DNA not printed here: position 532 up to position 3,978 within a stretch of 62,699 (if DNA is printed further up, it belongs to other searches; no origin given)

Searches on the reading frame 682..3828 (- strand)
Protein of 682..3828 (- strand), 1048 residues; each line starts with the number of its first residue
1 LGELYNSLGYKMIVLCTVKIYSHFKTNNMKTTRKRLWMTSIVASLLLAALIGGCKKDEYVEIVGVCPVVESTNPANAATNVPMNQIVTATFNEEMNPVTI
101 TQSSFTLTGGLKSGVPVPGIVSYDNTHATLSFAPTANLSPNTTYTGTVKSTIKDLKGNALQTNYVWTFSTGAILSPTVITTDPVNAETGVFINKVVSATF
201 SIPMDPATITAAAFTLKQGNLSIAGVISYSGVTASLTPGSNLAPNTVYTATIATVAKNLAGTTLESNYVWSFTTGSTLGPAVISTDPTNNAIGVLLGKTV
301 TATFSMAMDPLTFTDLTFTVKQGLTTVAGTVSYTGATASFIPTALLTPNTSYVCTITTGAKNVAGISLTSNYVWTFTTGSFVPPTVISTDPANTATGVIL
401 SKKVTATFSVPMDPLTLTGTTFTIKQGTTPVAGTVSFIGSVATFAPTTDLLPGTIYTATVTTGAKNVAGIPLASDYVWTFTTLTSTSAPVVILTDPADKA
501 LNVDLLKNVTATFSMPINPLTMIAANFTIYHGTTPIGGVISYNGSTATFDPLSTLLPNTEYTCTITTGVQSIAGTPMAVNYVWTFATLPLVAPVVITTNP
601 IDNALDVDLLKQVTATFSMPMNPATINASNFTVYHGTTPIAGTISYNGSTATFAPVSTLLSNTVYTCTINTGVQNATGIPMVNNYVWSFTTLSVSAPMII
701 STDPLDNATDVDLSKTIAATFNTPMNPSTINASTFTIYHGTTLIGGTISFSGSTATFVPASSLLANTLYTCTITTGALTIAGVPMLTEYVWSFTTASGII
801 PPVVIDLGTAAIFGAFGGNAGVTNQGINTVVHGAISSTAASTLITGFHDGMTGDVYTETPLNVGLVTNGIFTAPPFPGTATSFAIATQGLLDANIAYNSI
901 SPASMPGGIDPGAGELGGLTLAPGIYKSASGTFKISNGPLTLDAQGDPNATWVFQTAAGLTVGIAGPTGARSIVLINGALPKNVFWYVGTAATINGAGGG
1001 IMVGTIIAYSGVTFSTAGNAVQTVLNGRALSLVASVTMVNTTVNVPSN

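Call 4: search_protein_families(library=pfam, proteins=[window:682-3828:-], max_evalue=0.01)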
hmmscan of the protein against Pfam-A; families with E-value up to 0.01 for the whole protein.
window:682-3828:- (1048 aa): 6 families
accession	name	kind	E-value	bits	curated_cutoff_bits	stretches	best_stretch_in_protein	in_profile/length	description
PF13205.12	Big_5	-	4e-141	461.8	23.6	7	67-170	5-105/105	Bacterial Ig-like domain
PF11999.13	Ice_binding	-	7e-46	156.9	28.7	1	818-1044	3-208/208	Ice-binding-like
PF07198.17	DUF1410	-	3.4e-05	24.6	25.5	0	84-145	6-47/61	Protein of unknown function (DUF1410)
PF04234.18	CopC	-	6.8e-05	24.2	23.3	0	68-119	3-45/92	CopC domain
PF17970.7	bMG1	-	0.00022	21.7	26.4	0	196-274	25-103/105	Bacterial Alpha-2-macroglobulin MG1 domain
PF16170.10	DUF4873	-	0.0071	17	25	0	533-574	27-68/91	Domain of unknown function (DUF4873)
